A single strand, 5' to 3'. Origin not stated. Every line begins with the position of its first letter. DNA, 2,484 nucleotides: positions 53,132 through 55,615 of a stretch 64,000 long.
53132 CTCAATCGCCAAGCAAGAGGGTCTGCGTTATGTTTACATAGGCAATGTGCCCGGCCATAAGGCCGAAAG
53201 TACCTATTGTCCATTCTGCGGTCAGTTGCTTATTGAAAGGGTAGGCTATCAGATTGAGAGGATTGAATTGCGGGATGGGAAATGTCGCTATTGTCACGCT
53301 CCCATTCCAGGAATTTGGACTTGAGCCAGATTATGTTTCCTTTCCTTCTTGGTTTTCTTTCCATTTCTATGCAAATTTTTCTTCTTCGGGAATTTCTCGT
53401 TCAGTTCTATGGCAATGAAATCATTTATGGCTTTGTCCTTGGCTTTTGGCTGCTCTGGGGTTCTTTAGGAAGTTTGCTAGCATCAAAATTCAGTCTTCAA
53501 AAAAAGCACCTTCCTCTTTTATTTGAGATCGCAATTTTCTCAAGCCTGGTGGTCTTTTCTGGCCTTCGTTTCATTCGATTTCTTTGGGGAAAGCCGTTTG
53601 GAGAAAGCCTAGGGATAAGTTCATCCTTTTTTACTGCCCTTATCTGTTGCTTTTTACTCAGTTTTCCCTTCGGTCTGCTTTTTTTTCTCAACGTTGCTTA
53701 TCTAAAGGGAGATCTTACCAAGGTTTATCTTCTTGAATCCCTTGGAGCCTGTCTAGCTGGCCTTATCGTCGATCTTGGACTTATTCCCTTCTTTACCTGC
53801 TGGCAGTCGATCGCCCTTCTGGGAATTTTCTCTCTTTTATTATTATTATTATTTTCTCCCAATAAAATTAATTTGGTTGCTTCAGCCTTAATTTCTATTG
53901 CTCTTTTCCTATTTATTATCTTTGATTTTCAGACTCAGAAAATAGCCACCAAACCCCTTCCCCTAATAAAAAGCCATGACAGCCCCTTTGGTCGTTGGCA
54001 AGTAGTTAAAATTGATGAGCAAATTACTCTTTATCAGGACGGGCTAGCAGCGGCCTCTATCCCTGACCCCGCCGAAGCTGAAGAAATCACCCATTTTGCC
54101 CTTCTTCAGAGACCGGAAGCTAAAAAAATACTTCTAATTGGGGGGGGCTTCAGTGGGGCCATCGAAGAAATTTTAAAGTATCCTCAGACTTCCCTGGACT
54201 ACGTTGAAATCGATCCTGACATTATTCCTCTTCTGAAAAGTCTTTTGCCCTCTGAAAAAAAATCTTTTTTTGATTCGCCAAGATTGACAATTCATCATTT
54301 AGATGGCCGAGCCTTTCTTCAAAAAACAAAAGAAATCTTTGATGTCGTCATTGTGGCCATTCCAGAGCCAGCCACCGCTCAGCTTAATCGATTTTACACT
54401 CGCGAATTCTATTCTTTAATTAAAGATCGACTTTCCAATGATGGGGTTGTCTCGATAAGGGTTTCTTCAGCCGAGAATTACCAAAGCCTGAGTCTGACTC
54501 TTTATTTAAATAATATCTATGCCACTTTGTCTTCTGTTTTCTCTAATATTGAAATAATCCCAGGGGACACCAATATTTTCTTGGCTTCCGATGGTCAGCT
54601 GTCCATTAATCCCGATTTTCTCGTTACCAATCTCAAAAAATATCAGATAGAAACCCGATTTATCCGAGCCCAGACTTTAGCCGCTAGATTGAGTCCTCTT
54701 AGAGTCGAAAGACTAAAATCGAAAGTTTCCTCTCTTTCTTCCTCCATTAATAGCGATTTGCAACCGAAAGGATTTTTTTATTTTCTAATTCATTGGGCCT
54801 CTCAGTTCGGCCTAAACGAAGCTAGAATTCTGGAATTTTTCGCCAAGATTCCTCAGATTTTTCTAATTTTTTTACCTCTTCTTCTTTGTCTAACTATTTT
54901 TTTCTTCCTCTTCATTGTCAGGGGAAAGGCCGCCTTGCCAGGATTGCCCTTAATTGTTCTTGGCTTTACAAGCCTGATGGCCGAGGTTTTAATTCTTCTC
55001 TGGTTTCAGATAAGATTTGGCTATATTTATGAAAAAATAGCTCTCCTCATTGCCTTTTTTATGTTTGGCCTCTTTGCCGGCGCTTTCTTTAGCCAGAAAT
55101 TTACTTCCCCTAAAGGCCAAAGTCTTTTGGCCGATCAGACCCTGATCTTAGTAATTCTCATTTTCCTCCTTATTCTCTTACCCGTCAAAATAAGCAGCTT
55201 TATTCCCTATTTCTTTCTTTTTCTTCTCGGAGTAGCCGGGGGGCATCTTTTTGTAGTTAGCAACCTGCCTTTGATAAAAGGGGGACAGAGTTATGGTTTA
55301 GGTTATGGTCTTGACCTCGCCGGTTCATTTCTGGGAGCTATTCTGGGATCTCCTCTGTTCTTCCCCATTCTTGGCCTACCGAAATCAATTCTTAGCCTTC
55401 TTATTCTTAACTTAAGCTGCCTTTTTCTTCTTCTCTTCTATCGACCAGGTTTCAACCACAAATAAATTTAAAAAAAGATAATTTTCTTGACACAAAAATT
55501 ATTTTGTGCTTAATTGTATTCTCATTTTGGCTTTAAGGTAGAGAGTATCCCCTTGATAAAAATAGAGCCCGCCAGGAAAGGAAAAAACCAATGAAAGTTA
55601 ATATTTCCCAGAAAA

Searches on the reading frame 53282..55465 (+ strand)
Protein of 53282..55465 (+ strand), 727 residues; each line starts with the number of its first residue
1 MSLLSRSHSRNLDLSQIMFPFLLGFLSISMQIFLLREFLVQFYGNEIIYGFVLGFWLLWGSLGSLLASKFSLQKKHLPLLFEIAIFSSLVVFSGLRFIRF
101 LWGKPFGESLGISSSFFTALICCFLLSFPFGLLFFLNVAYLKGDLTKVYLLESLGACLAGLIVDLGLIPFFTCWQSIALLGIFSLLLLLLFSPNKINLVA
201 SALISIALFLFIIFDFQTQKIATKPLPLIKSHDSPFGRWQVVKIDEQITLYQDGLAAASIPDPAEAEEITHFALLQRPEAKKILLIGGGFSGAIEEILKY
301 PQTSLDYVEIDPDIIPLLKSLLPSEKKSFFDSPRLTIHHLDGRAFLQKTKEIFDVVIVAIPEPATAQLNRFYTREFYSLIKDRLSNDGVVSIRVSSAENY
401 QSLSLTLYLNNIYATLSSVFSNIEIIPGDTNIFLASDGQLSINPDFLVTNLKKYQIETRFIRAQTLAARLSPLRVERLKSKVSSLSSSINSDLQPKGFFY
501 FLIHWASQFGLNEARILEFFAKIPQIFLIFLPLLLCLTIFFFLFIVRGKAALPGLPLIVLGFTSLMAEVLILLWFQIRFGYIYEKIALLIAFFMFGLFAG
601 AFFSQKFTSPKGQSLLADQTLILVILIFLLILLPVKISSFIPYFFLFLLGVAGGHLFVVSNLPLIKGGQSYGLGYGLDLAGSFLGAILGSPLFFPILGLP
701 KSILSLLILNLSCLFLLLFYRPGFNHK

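Call 85: search_protein_families(library=pfam, proteins=[window:53282-55465:+], max_evalue=0.00001)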
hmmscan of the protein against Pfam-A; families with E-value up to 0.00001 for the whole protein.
window:53282-55465:+ (727 aa): 1 family
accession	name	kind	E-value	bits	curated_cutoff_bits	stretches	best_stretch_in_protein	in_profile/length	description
PF01564.23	Spermine_synth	-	8.4e-29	100.9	22.9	1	264-397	3-135/186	Spermine/spermidine synthase domain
